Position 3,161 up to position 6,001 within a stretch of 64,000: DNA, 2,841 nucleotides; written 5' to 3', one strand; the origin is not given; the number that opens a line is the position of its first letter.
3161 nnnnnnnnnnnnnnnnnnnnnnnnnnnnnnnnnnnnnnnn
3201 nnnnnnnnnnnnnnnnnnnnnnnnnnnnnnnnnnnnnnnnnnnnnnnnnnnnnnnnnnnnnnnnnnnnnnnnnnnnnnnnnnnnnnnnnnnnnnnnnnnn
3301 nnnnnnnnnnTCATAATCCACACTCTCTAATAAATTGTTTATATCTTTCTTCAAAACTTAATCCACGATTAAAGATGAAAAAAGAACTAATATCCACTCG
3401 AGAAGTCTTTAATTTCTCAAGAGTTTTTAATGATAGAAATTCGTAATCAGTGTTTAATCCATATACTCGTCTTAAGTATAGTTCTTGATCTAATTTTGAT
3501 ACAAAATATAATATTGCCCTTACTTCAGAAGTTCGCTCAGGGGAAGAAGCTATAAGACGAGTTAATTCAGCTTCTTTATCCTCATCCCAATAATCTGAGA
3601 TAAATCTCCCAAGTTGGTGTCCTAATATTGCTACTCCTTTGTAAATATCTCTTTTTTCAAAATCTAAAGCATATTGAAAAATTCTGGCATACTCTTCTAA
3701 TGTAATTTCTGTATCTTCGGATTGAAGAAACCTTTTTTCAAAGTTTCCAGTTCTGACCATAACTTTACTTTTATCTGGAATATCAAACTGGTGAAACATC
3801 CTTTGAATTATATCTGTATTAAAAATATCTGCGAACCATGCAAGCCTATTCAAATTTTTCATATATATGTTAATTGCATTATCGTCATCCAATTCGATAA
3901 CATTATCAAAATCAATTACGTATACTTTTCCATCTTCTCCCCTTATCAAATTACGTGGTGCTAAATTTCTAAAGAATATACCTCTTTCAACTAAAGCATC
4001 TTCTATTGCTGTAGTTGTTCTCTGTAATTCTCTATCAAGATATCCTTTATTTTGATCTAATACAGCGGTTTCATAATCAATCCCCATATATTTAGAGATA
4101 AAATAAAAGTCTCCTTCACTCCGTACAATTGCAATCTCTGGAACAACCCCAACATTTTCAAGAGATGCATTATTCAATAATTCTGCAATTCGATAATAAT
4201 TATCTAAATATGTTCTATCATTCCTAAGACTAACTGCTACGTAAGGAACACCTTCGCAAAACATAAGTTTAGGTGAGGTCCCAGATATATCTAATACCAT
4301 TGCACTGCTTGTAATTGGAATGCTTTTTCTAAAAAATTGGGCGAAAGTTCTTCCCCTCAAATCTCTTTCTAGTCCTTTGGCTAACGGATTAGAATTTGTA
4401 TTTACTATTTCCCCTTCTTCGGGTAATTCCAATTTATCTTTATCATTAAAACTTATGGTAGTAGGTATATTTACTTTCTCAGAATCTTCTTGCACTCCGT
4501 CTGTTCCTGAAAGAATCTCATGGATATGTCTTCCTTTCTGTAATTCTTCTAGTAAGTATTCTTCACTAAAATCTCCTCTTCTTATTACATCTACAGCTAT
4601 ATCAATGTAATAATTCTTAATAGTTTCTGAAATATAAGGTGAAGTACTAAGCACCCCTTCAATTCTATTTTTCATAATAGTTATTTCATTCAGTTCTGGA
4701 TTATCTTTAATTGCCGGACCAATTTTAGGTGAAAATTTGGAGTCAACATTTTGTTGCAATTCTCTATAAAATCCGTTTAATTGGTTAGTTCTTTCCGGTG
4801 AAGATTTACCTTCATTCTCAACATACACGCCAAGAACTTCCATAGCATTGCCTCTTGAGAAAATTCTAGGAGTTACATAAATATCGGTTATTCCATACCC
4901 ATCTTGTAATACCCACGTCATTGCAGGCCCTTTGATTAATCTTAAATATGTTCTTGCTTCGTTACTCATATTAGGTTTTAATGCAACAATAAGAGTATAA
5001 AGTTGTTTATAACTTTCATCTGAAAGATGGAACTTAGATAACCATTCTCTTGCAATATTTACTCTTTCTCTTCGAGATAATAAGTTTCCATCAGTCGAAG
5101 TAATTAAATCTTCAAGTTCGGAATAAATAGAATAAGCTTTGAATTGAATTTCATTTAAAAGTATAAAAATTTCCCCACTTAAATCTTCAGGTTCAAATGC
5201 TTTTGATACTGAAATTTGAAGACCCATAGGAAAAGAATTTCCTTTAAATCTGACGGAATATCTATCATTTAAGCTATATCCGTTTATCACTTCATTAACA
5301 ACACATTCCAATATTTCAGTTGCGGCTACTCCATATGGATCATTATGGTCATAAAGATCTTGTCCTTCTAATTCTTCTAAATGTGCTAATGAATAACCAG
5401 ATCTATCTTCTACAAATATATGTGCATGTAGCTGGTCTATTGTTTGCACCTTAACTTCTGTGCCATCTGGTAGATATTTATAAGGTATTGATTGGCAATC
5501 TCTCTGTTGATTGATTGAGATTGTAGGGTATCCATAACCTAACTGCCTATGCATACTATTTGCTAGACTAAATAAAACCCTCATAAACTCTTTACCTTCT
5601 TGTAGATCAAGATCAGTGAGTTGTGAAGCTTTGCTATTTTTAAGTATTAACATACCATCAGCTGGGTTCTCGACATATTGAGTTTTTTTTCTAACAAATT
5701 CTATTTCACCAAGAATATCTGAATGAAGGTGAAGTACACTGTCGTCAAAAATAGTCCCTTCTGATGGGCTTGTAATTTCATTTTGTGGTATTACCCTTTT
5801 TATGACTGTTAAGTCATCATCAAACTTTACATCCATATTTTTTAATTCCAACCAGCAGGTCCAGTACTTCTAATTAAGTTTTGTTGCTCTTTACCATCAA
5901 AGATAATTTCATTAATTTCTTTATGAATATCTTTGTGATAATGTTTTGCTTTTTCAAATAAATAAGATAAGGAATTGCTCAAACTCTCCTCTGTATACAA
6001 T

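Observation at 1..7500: Six-gene overlapping operon: PLP decarboxylase, kinase-like protein, (D/N)PPF amino-methyltransferase, GT9, GT2 and an HD hydrolase. It is a candidate pathway for a phospho-amine (phosphoethanolamine/phosphocholine-like) glycan decoration.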

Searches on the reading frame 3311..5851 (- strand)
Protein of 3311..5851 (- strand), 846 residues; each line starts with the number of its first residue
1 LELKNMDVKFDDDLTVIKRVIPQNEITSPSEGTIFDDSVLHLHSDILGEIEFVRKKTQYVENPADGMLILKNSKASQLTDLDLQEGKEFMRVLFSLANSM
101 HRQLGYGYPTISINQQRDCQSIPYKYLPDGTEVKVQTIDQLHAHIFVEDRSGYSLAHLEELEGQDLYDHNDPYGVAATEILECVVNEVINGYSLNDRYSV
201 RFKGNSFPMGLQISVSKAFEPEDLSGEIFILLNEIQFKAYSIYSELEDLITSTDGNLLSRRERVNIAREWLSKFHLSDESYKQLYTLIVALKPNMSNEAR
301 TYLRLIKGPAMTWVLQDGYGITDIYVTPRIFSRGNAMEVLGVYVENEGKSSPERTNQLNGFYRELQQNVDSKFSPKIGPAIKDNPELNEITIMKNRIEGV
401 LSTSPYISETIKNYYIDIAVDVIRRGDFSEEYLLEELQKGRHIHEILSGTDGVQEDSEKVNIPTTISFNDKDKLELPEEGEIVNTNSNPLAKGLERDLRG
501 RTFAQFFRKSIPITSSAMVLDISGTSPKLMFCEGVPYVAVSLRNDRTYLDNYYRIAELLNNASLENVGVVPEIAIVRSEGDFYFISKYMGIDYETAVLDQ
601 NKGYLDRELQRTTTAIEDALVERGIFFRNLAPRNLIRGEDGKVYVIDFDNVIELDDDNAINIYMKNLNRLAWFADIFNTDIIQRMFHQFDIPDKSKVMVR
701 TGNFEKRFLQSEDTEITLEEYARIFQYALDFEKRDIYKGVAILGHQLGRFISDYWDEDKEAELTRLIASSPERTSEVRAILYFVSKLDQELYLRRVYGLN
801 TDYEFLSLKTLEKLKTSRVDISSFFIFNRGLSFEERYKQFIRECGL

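Call 7: search_protein_families(library=pfam, proteins=[window:3311-5851:-], max_evalue=0.01)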
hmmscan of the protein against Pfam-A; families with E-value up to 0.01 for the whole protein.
window:3311-5851:- (846 aa): 1 family
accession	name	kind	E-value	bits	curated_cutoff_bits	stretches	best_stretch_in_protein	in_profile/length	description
PF00069.31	Pkinase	-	0.0032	17.4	31.7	1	557-659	48-153/263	Protein kinase domain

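Call 8: search_protein_families(library=ncbifam, proteins=[window:3311-5851:-], max_evalue=0.01)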
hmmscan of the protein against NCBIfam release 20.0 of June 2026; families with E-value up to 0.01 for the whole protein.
window:3311-5851:- (846 aa): 1 family
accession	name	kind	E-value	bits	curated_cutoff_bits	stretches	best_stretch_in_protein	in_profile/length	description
NF038151.1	lanthi_synth_III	equivalog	0.0072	14.7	575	0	618-660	350-392/833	class III lanthionine synthetase LanKC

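Call 10: find_encoding_contigs(protein=window:3311-5851:-, flank=10000, max_places=6)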
Protein window:3311-5851:- (846 aa): no gene with exactly this product is on record in the collection.

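Call 11: find_homologous_proteins(query=window:3311-5851:-)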
Query window:3311-5851:- (846 aa): 2 proteins with E <= 0.001 among 8000 candidates.
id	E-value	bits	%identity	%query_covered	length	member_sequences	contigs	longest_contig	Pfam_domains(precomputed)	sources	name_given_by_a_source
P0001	0.0e+0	1880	100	99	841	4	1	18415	-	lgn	-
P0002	0.0e+0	1543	81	99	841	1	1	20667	-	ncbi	-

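Call 12: find_encoding_contigs(protein=P0001, flank=10000, max_places=6)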
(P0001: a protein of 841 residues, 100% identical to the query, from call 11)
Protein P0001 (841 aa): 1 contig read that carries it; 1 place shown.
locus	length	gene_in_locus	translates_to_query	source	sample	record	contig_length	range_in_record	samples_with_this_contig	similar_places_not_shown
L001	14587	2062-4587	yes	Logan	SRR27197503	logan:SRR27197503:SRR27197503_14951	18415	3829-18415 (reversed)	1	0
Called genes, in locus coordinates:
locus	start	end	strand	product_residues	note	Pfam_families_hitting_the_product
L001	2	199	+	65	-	?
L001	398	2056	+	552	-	PF00282:Pyridoxal_deC, PF01212:Beta_elim_lyase (weak)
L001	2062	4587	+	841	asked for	-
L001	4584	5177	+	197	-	PF10237:N6-adenineMlase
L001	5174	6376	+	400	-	PF01075:Glyco_transf_9 (weak)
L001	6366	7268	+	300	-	PF00535:Glycos_transf_2, PF10111:Glyco_tranf_2_2, PF13641:Glyco_tranf_2_3 (weak)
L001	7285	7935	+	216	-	PF01966:HD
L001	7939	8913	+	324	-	PF00491:Arginase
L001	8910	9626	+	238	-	PF00535:Glycos_transf_2, PF10111:Glyco_tranf_2_2 (weak), PF02709:Glyco_transf_7C (weak)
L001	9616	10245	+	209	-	PF04989:RMNT_CmcI, PF13578:Methyltransf_24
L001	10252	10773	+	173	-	PF00293:NUDIX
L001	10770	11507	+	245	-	PF13578:Methyltransf_24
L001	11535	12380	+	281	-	PF13228:DUF4037 (weak)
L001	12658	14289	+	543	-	PF02776:TPP_enzyme_N, PF00205:TPP_enzyme_M, PF02775:TPP_enzyme_C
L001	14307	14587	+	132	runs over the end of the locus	-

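Call 13: find_encoding_contigs(protein=P0002, flank=10000, max_places=6)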
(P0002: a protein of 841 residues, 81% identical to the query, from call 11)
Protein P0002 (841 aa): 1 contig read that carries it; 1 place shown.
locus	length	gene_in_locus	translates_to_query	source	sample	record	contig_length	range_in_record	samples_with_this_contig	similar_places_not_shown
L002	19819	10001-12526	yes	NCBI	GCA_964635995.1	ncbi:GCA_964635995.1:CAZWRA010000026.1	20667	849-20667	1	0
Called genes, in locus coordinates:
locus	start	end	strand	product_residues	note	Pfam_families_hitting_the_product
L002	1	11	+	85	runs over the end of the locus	-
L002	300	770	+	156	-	-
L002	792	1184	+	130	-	PF00072:Response_reg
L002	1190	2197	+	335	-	PF00899:ThiF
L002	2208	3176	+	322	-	-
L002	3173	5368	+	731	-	PF16927:HisKA_7TM, PF02518:HATPase_c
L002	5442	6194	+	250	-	PF01209:Ubie_methyltran (weak), PF03848:TehB (weak), PF05175:MTS, PF13489:Methyltransf_23, PF08241:Methyltransf_11, PF08242:Methyltransf_12, PF13649:Methyltransf_25, PF13847:Methyltransf_31, +1 more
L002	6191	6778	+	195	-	PF05014:Nuc_deoxyrib_tr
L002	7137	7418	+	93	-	-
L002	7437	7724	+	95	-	-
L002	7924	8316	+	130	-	PF19662:DUF6165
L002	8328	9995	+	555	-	PF00282:Pyridoxal_deC, PF01212:Beta_elim_lyase (faint)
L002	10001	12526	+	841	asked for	-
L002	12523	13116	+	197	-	PF10237:N6-adenineMlase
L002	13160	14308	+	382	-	PF01075:Glyco_transf_9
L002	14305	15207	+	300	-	PF00535:Glycos_transf_2, PF10111:Glyco_tranf_2_2, PF13641:Glyco_tranf_2_3 (weak)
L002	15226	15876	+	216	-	PF01966:HD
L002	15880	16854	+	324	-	PF00491:Arginase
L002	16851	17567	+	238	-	PF00535:Glycos_transf_2, PF10111:Glyco_tranf_2_2 (faint)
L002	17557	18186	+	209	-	PF01596:Methyltransf_3 (weak), PF04989:RMNT_CmcI, PF13578:Methyltransf_24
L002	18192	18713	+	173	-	PF00293:NUDIX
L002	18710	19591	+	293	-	PF16261:DUF4915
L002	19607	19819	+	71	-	?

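Call 15: find_related_loci(query=P0001, collection=genome_contigs, flank=10000)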
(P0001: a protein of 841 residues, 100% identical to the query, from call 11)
Query P0001 (841 aa) in genome_contigs; peptide patterns used: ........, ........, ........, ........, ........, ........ (x = any residue, [..] = any of these).
60 stretches matched a pattern, but none encodes a relative of the query by tblastn (E <= 1e-3).

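Call 22: search_solved_structures(query=P0001, max_evalue=1, show_alignments=2)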
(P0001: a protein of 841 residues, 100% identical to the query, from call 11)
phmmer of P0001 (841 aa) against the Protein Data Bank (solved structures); distinct sequences matched with E-value up to 1: 0.

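Call 23: search_protein_families(library=pfam, proteins=[L001:7939-8913:+, L001:8910-9626:+, L001:9616-10245:+, L001:10252-10773:+, L001:10770-11507:+, L001:11535-12380:+, L001:12658-14289:+], max_evalue=1)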
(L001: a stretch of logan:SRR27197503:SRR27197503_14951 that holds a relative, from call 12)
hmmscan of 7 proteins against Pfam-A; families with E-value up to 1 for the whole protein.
L001:7939-8913:+ (324 aa): 1 family
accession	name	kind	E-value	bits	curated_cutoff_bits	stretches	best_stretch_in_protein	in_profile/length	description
PF00491.26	Arginase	-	8.5e-85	285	22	1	42-311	2-279/280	Arginase family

L001:8910-9626:+ (238 aa): 10 families
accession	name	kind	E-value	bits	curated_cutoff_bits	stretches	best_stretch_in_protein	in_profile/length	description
PF00535.33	Glycos_transf_2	-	7e-16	59.1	23.3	1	17-160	12-164/168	Glycosyl transferase family 2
PF10111.15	Glyco_tranf_2_2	-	1.3e-06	28.6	27.3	1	18-184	16-199/276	Glycosyltransferase like family 2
PF13632.12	Glyco_trans_2_3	-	1.4e-06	28.7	27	1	82-236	1-141/198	Glycosyl transferase family group 2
PF02709.20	Glyco_transf_7C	-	1.1e-05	25.5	23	1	149-191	20-62/78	N-terminal domain of galactosyltransferase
PF13712.12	Glyco_tranf_2_5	-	2.5e-05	24.6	27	1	58-113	32-88/210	Glycosyltransferase like family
PF13506.12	Glyco_transf_21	-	0.00036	20.5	21.7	1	73-166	24-120/174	Glycosyl transferase family 21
PF13641.12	Glyco_tranf_2_3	-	0.00073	20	27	1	57-205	61-215/230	Glycosyltransferase like family 2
PF04666.19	MGAT4_cons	-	0.056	12.8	51.5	1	77-134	150-203/280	MGAT4 conserved region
PF05284.17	DUF736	-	0.12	12.7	22.1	1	58-91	42-74/99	Protein of unknown function (DUF736)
PF11072.13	DUF2859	-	0.3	11.3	25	1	64-122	52-109/147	Protein of unknown function (DUF2859)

L001:9616-10245:+ (209 aa): 4 families
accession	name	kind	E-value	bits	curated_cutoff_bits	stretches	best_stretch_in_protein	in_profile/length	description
PF13578.12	Methyltransf_24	-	1.8e-17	64.6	26.3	1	46-162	1-105/105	Methyltransferase domain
PF04989.18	RMNT_CmcI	-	1.4e-08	35.2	23.2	1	26-186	17-172/206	Rhamnosyl O-methyltransferase/CmcI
PF01596.23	Methyltransf_3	-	8.1e-05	22.5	22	1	31-170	33-163/204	O-methyltransferase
PF18227.6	LepB_GAP_C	-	0.082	13.7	25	1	174-195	46-67/80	LepB GAP domain C-terminal subdomain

L001:10252-10773:+ (173 aa): 2 families
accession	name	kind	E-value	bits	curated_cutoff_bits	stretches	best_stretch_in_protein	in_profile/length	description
PF00293.34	NUDIX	-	2.2e-12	47.5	21.1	1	41-160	9-131/134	NUDIX domain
PF14815.12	NUDIX_4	-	0.02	15.1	35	1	56-107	24-74/113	NUDIX domain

L001:10770-11507:+ (245 aa): 2 families
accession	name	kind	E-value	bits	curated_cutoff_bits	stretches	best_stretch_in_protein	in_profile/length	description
PF13578.12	Methyltransf_24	-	1.8e-09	38.8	26.3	1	49-167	1-104/105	Methyltransferase domain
PF22629.2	ACT_AHAS_ss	-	0.23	12.1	27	1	3-35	13-44/67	AHAS small subunit-like ACT domain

L001:11535-12380:+ (281 aa): 6 families
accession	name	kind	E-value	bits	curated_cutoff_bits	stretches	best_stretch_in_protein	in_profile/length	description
PF13228.11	DUF4037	-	0.00017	22.7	22.1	1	128-212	13-100/101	Domain of unknown function (DUF4037)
PF18765.7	Polbeta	-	0.0011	19.5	26.9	1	14-76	3-65/93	Polymerase beta, Nucleotidyltransferase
PF21747.2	YpoC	-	0.0015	18.9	27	1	178-253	26-99/111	YpoC-like protein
PF01909.29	NTP_transf_2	-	0.041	14.7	21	1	12-99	5-73/93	Nucleotidyltransferase domain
PF12633.13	Adenyl_cycl_N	-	0.076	13.4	27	1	15-67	82-135/199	Adenylate cyclase NT domain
PF18034.6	Bac_GH3_C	-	0.1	12.9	27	0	111-141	75-105/137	Bacterial Glycosyl hydrolase family 3 C-terminal domain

L001:12658-14289:+ (543 aa): 3 families
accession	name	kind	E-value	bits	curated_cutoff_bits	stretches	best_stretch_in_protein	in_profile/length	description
PF02776.23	TPP_enzyme_N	-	4.4e-30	104.3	26.8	1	1-112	1-115/119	Thiamine pyrophosphate enzyme, N-terminal TPP binding domain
PF02775.26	TPP_enzyme_C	-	9.6e-21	74.6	21.9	1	381-525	1-150/151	Thiamine pyrophosphate enzyme, C-terminal TPP binding domain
PF00205.28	TPP_enzyme_M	-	7e-12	45.7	30.4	1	197-277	12-90/137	Thiamine pyrophosphate enzyme, central domain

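Call 26: search_protein_families(library=ncbifam, proteins=[L001:7939-8913:+, L001:8910-9626:+, L001:9616-10245:+, L001:10252-10773:+, L001:10770-11507:+, L001:11535-12380:+, L001:12658-14289:+], max_evalue=0.001)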
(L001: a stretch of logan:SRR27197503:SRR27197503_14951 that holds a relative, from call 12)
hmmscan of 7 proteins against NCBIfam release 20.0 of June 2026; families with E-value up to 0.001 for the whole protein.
L001:7939-8913:+ (324 aa): 5 families
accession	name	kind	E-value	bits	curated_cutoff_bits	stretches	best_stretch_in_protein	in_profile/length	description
NF002564.0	PRK02190.1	subfamily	4.9e-86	288.7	302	1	13-316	5-303/307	agmatinase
TIGR01230.1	agmatinase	equivalog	2.1e-59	201.4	174.3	1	37-312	9-274/275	agmatinase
TIGR01229.1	rocF_arginase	equivalog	5.4e-29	101.5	227.6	1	106-304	66-286/300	arginase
TIGR01227.1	hutG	equivalog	3.2e-28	98.8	229.15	1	35-311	29-306/307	formimidoylglutamase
NF010347.0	PRK13775.1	equivalog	2.8e-17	63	381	1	90-312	94-325/331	formimidoylglutamase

L001:8910-9626:+ (238 aa): 11 families
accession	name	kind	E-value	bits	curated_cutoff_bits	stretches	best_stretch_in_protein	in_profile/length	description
TIGR03965.1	mycofact_glyco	equivalog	8.9e-11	41.3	280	1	22-187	93-266/467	mycofactocin biosynthesis glycosyltransferase MftF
TIGR01556.1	rhamnosyltran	subfamily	1.2e-08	34.5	200.55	1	11-216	3-215/281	rhamnosyltransferase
NF041875.1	EPS_EpsD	equivalog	5e-08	32.7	370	1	19-100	15-100/325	exopolysaccharide biosynthesis glycosyltransferase EpsD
NF053739.1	GlytfEpsEBac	equivalog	1.9e-07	30.3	450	1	20-188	18-189/265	glycosyltransferase EpsE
TIGR03937.1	PgaC_IcaA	equivalog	6.8e-07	28.6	422.3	1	19-196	61-245/407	poly-beta-1,6-N-acetyl-D-glucosamine synthase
NF038299.1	EPS_HpsN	equivalog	8.2e-07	28.3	425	1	22-114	20-116/317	hormogonium polysaccharide biosynthesis glycosyltransferase HpsN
NF050050.1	ProtGlycPglI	equivalog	6.6e-06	25.7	500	1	16-208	15-208/306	GalNAc(5)-diNAcBac-PP-undecaprenol beta-1,3-glucosyltransferase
NF007482.0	PRK10073.1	equivalog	1.1e-05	24.6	423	1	4-100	8-106/334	glycosyltransferase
NF038302.1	EPS_HpsE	equivalog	2.8e-05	23.3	300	1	27-112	28-119/307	hormogonium polysaccharide biosynthesis glycosyltransferase HpsE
NF047683.1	TeichurnBiosyTuaG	equivalog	3.7e-05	23.5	400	1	18-98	21-105/252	teichuronic acid biosynthesis protein TuaG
TIGR04283.1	glyco_like_mftF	equivalog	0.00044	19.9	182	1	19-184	15-169/221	TIGR04283 family arsenosugar biosynthesis glycosyltransferase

L001:9616-10245:+ (209 aa): 1 family
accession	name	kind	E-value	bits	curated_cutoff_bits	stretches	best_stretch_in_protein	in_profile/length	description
NF045824.1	RhmsylMtase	equivalog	0.00013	21.4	400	1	26-171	45-184/226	rhamnosyl O-methyltransferase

L001:10252-10773:+ (173 aa): 8 families
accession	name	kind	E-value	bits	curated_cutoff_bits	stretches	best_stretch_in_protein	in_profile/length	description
NF006961.0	PRK09438.1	equivalog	6.6e-09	35.4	103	1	46-148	20-119/151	dihydroneopterin triphosphate diphosphatase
NF006530.0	PRK08999.1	equivalog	1.1e-08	34.5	245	1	53-104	29-77/315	Nudix family hydrolase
TIGR00586.1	mutt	equivalog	2.3e-08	34.1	97.9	1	38-92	8-67/129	8-oxo-dGTP diphosphatase MutT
NF008044.0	PRK10776.1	equivalog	5.1e-08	32.9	148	1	40-93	9-67/130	8-oxo-dGTP diphosphatase MutT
NF041652.1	Nud_hyd_Dein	equivalog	5.9e-08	33.1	200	1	54-151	40-131/152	Nudix hydrolase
NF007834.0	PRK10546.1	equivalog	1.8e-05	24.6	156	1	55-89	28-62/135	pyrimidine (deoxy)nucleoside triphosphate diphosphatase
TIGR02705.1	nudix_YtkD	equivalog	3.7e-05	23.3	154.4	1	46-89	34-77/156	RNA deprotection pyrophosphohydrolase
NF001938.0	PRK00714.1-5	equivalog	0.00035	20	116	1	53-87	41-75/172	RNA pyrophosphohydrolase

L001:10770-11507:+ (245 aa): 0 families

L001:11535-12380:+ (281 aa): 1 family
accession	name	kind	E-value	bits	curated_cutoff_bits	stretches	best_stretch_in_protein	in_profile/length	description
NF033061.1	ANT_4p_I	equivalog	0.00095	18.8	350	0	13-60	17-66/253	ANT(4')-I family aminoglycoside nucleotidyltransferase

L001:12658-14289:+ (543 aa): 53 families (the best 25 are shown)
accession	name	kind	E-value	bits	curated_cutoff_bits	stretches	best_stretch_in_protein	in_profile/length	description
NF006052.0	PRK08199.1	subfamily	2.9e-59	200.8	539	1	8-536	15-545/559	thiamine pyrophosphate protein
NF006524.0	PRK08978.1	equivalog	2.3e-58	197.8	738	1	6-531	6-527/548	acetolactate synthase 2 catalytic subunit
TIGR00118.1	acolac_lg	equivalog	1.7e-57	195.2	538.35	1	5-532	5-539/557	biosynthetic-type acetolactate synthase large subunit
NF004919.0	PRK06276.1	equivalog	2.4e-57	194.6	866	1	5-534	5-544/582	acetolactate synthase large subunit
NF006319.0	PRK08527.1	equivalog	1.8e-53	181.9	905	1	6-532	9-542/565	acetolactate synthase large subunit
NF006187.0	PRK08322.1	equivalog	5.3e-53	180.3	509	1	7-529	8-529/548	acetolactate synthase large subunit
NF004710.0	PRK06048.1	equivalog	7.4e-53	179.8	976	1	7-532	14-541/561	acetolactate synthase large subunit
NF005039.0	PRK06456.1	equivalog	1.1e-51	176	868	1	8-533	9-549/572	acetolactate synthase large subunit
NF006122.0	PRK08266.1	subfamily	8.2e-51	173.1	571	1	6-532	9-528/543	hypothetical protein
NF006378.0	PRK08617.1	equivalog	5.2e-50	170.3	510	2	6-258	13-267/556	acetolactate synthase AlsS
NF005228.0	PRK06725.1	equivalog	2.1e-49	168.2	991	2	7-250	22-269/571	acetolactate synthase large subunit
NF006016.1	PRK08155.1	equivalog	3.3e-49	167.8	870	1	8-531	10-535/554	acetolactate synthase large subunit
NF005712.0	PRK07524.1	subfamily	1.2e-47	162.6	500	1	8-528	10-529/536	5-guanidino-2-oxopentanoate decarboxylase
TIGR02418.1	acolac_catab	equivalog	2.7e-44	151.6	551.1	1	7-523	5-524/539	acetolactate synthase AlsS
NF005584.0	PRK07282.1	equivalog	3e-43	148.2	970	1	6-529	15-541/566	acetolactate synthase large subunit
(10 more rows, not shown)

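Call 27: search_protein_representatives(protein=P0001)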
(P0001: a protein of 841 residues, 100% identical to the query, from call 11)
Query: 841 residues. Proteins with E-value up to 0.001 (for the whole library): 65; up to 1e-10: 50; up to 1e-30: 33. The best 65 are listed.
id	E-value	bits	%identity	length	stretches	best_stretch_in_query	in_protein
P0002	0.0e+00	1537.4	81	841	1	1-841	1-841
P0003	4.5e-70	253.3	36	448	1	395-834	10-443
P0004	9.4e-67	242.4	34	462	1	392-807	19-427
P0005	2.1e-66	241.2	34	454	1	392-808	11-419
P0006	2.2e-66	241.2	34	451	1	388-812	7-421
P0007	2.1e-63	231.3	37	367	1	11-375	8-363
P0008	1.5e-61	225.1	34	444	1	395-836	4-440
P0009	5.9e-60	219.9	36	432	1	474-835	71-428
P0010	2.1e-59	218.0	37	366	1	8-360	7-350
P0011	5.1e-59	216.8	36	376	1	11-376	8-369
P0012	3.0e-57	210.9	37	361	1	8-362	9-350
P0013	7.5e-57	209.6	33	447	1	393-833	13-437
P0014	1.1e-56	209.0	37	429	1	478-820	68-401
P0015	1.4e-54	202.1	35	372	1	6-373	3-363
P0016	1.5e-54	202.0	34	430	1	480-804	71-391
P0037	4.0e-19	84.8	26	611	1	487-820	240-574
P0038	3.7e-18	81.7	26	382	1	41-373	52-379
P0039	5.6e-18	81.1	30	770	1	50-387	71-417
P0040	6.1e-17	77.6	29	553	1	45-339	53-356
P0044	1.4e-14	69.8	26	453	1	495-758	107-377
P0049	1.6e-11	59.7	33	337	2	45-171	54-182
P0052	1.1e-10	56.9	25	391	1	42-373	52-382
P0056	3.9e-09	51.8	22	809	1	520-789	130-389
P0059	5.3e-07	44.7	24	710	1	498-836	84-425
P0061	1.9e-06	42.9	28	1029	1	552-773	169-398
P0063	5.7e-06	41.3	23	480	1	547-785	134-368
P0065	1.0e-04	37.2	28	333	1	554-762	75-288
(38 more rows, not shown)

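Call 59: search_protein_families(library=phrogs, proteins=[L001:7285-7935:+, L001:7939-8913:+], max_evalue=0.001)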
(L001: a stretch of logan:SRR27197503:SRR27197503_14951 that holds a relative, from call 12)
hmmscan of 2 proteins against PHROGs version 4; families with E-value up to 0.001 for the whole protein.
L001:7285-7935:+ (216 aa): 0 families

L001:7939-8913:+ (324 aa): 0 families
